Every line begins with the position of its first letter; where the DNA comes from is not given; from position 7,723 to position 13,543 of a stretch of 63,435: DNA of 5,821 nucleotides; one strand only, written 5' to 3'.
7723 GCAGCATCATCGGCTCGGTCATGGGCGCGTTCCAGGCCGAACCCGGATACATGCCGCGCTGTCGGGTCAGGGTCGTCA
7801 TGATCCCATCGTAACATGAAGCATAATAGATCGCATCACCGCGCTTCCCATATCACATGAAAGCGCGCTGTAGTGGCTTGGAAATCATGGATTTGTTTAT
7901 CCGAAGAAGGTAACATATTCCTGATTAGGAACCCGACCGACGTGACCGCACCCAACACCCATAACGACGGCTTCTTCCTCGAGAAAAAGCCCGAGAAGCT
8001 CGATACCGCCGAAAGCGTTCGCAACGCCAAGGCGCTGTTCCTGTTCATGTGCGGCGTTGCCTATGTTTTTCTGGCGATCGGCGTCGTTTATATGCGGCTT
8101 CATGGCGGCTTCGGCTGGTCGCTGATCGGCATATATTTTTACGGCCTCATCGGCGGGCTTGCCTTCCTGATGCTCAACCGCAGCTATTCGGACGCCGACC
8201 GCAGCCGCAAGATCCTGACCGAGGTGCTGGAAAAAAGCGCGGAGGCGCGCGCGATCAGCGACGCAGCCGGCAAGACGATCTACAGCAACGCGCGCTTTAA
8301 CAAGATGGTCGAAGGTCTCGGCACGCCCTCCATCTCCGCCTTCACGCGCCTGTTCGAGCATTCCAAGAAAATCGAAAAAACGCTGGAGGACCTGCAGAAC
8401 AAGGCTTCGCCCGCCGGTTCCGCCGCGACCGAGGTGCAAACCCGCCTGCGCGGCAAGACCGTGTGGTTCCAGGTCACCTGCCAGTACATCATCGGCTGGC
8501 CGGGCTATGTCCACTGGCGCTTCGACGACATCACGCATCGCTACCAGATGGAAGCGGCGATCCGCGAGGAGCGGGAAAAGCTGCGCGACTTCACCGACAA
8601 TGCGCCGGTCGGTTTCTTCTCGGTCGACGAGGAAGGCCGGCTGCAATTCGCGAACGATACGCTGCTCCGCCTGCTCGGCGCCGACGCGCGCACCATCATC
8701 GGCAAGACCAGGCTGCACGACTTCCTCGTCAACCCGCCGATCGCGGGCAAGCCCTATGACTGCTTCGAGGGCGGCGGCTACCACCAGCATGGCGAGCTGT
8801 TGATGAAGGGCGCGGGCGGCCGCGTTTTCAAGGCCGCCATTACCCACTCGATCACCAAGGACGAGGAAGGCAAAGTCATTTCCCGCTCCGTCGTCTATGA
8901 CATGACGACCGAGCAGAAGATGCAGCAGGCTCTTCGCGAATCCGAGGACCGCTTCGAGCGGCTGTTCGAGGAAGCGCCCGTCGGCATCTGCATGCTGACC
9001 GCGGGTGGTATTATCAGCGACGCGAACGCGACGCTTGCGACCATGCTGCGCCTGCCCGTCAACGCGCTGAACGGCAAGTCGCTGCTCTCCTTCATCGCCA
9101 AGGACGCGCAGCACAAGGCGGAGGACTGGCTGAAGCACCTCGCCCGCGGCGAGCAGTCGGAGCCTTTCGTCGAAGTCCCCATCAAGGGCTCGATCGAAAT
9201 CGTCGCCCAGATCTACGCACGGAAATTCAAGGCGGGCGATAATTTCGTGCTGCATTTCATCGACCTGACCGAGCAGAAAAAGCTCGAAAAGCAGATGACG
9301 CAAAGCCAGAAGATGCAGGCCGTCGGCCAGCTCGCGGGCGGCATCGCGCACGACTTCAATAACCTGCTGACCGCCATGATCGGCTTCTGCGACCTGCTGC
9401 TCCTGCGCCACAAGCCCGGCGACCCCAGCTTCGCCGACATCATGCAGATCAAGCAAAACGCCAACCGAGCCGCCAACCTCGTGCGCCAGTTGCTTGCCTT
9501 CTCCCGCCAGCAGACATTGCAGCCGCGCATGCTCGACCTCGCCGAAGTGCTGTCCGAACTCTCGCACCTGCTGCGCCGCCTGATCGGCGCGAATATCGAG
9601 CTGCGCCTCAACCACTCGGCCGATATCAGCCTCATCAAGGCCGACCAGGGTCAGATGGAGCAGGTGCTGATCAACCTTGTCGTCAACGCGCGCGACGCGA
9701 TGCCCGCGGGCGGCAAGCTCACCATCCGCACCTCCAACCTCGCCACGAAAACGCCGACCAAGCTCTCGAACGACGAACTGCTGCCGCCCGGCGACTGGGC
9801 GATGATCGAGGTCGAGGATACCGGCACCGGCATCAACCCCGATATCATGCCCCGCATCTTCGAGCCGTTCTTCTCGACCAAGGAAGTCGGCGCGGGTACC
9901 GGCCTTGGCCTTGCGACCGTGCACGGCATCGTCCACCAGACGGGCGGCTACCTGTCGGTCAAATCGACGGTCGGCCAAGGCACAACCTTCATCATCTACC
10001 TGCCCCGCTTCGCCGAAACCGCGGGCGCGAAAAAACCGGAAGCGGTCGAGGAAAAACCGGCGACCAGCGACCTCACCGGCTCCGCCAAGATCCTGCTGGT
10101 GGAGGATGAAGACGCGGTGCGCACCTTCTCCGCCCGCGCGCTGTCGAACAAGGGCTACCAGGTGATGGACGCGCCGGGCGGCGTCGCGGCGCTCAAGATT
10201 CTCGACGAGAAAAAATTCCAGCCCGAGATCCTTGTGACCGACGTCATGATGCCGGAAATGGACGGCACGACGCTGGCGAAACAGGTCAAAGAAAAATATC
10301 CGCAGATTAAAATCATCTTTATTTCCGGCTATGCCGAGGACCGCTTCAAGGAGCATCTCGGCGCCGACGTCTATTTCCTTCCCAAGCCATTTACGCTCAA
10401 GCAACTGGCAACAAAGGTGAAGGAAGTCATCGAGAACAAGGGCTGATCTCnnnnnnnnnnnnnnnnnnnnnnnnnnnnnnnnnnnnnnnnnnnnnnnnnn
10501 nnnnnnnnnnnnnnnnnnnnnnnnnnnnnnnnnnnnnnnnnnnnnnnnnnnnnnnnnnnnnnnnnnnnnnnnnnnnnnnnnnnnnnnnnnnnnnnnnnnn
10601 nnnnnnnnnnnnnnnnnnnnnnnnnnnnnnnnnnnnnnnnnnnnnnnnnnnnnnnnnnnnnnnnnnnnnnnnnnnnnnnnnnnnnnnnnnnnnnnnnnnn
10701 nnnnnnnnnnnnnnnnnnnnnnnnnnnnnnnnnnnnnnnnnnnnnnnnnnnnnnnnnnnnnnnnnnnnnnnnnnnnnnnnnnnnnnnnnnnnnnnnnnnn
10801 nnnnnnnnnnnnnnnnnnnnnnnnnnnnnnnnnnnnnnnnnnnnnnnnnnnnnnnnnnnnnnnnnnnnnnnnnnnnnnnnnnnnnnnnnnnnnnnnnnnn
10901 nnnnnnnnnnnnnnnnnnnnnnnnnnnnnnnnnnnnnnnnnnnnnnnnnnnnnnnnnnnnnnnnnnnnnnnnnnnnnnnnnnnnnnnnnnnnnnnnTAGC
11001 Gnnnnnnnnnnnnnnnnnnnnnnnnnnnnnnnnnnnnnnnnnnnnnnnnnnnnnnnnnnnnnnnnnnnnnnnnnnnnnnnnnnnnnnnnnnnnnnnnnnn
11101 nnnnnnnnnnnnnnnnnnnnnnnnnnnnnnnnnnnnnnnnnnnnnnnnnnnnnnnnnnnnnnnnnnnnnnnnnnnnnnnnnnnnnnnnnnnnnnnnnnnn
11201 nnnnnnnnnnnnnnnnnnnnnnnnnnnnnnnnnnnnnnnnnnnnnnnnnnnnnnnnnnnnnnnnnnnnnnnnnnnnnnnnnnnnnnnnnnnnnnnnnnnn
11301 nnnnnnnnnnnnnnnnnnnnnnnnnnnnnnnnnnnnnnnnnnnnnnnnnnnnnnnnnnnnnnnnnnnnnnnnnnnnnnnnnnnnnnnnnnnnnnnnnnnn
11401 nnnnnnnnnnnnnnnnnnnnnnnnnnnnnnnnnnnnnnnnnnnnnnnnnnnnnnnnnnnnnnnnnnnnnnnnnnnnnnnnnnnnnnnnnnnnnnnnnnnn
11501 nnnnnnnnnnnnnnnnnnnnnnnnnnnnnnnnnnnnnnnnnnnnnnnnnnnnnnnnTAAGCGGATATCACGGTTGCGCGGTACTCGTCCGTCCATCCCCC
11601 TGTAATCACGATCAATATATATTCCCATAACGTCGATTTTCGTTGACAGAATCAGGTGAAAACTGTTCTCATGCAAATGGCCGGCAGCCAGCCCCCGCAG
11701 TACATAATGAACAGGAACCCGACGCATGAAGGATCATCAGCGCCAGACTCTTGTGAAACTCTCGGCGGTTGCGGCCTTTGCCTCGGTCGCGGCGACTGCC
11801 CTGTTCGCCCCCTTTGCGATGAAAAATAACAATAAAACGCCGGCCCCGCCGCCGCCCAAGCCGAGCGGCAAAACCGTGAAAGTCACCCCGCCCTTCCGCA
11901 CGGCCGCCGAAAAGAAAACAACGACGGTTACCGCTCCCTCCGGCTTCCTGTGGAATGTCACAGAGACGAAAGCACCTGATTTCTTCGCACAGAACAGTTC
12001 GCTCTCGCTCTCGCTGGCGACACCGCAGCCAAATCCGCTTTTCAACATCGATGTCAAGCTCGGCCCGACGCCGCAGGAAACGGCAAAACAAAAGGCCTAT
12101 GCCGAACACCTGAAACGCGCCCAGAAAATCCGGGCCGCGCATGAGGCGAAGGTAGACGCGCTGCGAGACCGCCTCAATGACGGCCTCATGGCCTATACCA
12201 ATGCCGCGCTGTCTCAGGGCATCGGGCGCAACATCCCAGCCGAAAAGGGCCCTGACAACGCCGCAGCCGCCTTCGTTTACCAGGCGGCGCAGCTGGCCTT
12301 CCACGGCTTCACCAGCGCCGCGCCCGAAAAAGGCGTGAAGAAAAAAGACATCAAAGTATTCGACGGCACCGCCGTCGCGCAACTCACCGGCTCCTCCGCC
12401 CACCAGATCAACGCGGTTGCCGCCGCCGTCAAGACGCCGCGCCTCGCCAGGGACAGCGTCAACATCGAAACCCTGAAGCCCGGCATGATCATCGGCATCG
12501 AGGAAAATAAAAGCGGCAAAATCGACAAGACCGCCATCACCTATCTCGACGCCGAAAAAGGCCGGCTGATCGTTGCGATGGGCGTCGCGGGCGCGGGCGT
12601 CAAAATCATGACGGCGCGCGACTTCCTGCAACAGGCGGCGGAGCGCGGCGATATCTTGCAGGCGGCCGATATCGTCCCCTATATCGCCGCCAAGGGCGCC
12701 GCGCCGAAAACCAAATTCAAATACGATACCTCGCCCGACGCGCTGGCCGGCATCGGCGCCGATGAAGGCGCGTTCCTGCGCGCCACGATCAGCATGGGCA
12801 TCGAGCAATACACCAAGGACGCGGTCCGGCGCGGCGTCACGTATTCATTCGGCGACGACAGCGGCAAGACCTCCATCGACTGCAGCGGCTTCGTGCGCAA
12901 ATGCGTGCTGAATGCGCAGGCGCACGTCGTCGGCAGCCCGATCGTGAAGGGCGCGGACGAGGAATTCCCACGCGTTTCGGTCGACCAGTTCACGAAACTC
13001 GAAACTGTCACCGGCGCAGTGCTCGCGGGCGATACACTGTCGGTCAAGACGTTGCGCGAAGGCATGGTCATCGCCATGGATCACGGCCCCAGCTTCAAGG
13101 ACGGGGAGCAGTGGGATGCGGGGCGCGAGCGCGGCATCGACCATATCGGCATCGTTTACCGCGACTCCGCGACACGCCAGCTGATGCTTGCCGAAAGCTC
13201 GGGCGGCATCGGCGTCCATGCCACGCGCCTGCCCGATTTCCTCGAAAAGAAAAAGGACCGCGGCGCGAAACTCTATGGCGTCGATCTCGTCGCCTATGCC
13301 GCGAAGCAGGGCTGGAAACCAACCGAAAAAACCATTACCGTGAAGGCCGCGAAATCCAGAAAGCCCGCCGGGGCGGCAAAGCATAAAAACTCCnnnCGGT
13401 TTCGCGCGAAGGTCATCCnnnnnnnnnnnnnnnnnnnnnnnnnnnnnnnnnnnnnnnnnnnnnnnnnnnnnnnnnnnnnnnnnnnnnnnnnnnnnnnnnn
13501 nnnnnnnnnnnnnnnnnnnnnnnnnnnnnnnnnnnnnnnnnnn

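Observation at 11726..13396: Tandem NlpC/P60 protein with one dead and one active domain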

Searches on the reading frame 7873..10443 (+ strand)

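Call 4: search_protein_families(library=pfam, proteins=[window:7873-10443:+], max_evalue=1)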
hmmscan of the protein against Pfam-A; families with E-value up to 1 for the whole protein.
window:7873-10443:+ (857 aa): 10 families
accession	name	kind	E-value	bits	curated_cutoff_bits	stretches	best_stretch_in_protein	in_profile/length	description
PF02518.31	HATPase_c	-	4.3e-24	85.5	26.4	1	591-712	2-109/111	Histidine kinase-, DNA gyrase B-, and HSP90-like ATPase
PF00072.30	Response_reg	-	6e-20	71.9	30.2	1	740-849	1-110/111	Response regulator receiver domain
PF13426.13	PAS_9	-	8.3e-16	58.6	27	2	245-345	1-102/103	PAS domain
PF00989.32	PAS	-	5e-15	55.9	22.6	2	360-429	2-71/113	PAS fold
PF13188.13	PAS_8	-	6.7e-14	51.6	21.8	2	235-282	1-48/65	PAS domain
PF08448.16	PAS_4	-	7.8e-12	45.8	23.1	2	365-469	1-109/110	PAS fold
PF00512.31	HisKA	-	7.3e-09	36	26.9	1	485-547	3-64/66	His Kinase A (phospho-acceptor) domain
PF24820.1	Diguanyl_cycl_sensor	-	0.00039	20.8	28.1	0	249-288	10-48/109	Diguanylate cyclase-like sensor domain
PF10090.15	HPTransfase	-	0.0065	16.7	22.9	1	564-622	5-59/123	Histidine phosphotransferase C-terminal domain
PF12860.13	PAS_7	-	0.039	14.5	27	0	243-277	3-38/115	PAS fold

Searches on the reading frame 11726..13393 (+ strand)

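Call 4: search_protein_families(library=pfam, proteins=[window:11726-13393:+], max_evalue=1)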
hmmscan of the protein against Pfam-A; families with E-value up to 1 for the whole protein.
window:11726-13393:+ (556 aa): 2 families
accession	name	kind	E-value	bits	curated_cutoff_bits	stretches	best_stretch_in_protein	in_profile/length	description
PF00877.26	NLPC_P60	-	0.039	14.4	23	1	370-400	1-30/105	NlpC/P60 family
PF21903.1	BDI_0842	-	0.21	12.5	27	0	277-320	27-70/89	Hypothetical protein BDI_0842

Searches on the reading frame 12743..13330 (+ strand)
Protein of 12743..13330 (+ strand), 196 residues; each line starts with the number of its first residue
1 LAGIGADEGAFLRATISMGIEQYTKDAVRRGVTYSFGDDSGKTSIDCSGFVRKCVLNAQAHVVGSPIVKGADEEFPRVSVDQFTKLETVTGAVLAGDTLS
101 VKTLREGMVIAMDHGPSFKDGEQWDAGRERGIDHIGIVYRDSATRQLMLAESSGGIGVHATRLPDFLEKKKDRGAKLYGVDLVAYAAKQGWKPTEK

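Call 85: search_dna_similar(query=window:12743-13330:+, collection=phages, mode=protein, max_evalue=0.00001, max_rows=15)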
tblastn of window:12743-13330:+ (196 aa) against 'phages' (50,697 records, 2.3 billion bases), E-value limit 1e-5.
No match.

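Call 86: search_dna_similar(query=window:12743-13330:+, collection=plasmids, mode=protein, max_evalue=0.001, max_rows=10)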
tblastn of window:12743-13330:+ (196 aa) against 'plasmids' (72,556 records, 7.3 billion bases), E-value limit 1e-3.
No match.

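Call 87: search_dna_similar(query=window:12743-13330:+, collection=phages, mode=protein, max_evalue=1, max_rows=10)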
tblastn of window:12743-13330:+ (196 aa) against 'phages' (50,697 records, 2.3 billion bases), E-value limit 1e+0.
No match.
